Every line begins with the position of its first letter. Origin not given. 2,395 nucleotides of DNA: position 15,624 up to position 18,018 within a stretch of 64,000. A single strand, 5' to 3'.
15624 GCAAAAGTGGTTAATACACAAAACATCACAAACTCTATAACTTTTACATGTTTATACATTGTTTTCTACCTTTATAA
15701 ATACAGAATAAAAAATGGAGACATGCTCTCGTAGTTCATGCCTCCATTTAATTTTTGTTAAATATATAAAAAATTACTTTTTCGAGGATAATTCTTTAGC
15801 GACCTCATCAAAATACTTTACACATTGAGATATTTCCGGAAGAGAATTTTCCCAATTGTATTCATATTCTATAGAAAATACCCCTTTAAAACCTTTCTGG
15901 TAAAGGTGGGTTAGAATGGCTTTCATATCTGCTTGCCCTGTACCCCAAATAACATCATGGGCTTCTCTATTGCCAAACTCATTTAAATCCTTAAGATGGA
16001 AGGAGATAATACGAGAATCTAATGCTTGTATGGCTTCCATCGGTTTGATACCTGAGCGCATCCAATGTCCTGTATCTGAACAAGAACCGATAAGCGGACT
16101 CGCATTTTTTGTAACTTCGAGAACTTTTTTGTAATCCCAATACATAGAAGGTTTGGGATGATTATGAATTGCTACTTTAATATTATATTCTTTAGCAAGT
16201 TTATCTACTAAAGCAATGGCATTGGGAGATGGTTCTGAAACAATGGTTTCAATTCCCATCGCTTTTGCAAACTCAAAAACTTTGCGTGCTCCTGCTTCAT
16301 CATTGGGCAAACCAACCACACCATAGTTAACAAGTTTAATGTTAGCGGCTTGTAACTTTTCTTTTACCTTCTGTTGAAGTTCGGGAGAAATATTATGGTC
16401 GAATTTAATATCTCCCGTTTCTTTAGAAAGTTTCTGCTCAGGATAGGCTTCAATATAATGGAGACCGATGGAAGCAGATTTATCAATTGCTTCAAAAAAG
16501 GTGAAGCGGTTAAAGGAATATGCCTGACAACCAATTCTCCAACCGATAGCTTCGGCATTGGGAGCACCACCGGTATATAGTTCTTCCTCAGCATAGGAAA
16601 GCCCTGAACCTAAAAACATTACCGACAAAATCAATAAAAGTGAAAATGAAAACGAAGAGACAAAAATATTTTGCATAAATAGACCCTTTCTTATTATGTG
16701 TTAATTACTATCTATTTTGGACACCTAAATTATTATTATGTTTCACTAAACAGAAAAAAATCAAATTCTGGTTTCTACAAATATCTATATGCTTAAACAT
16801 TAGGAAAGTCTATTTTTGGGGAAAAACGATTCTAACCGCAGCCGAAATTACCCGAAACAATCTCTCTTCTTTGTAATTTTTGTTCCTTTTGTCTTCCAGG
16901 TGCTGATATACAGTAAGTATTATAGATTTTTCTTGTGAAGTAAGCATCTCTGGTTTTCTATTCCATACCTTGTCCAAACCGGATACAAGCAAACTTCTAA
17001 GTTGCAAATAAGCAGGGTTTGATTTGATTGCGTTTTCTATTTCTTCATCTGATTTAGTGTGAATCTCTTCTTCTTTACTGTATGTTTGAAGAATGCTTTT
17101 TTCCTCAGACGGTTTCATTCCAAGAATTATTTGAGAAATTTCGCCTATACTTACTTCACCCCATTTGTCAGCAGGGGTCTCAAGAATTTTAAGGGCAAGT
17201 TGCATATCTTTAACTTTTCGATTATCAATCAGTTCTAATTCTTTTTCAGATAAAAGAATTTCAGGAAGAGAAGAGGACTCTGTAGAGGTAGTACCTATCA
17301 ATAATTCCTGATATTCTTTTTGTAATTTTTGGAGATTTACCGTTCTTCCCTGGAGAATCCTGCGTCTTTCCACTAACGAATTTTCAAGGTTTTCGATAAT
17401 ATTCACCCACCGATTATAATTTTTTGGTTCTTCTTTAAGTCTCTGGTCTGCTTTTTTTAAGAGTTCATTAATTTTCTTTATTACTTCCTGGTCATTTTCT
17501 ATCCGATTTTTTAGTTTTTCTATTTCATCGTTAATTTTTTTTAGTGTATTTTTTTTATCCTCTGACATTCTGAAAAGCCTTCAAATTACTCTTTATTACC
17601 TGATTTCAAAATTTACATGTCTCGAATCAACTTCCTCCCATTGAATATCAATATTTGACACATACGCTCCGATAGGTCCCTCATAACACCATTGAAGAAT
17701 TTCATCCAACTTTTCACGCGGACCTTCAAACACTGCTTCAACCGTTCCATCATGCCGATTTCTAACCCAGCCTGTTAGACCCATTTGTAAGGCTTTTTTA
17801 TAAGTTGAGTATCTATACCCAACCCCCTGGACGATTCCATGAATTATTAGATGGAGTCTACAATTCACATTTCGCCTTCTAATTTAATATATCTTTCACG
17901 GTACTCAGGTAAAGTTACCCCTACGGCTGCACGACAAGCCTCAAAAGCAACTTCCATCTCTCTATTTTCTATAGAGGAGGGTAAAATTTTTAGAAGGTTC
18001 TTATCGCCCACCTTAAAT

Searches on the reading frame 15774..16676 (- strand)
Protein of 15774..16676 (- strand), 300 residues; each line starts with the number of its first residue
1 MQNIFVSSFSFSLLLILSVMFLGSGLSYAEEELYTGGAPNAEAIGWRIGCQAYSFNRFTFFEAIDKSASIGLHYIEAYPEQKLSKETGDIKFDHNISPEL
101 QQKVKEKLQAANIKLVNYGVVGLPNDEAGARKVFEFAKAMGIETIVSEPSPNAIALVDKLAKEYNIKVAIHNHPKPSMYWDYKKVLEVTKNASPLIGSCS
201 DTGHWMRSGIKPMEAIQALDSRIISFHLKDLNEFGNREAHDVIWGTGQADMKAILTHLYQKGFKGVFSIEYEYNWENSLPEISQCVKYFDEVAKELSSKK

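Call 41: search_protein_families(library=pfam, proteins=[window:15774-16676:-], max_evalue=0.00001)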
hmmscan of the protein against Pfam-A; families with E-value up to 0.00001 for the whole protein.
window:15774-16676:- (300 aa): 1 family
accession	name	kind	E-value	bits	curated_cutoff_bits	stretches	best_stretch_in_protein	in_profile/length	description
PF01261.30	AP_endonuc_2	-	1.7e-19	70.9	31.1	1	65-278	2-238/249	Xylose isomerase-like TIM barrel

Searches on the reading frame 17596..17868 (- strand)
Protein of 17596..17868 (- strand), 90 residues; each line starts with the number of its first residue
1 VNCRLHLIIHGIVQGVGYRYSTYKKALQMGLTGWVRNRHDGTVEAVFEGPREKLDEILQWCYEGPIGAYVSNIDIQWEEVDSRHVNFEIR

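Call 41: search_protein_families(library=pfam, proteins=[window:17596-17868:-], max_evalue=0.00001)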
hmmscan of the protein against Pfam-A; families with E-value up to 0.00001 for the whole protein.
window:17596-17868:- (90 aa): 1 family
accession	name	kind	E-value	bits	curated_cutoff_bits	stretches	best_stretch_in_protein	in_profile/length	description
PF00708.24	Acylphosphatase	-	1.7e-27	96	22.5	1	6-89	2-85/85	Acylphosphatase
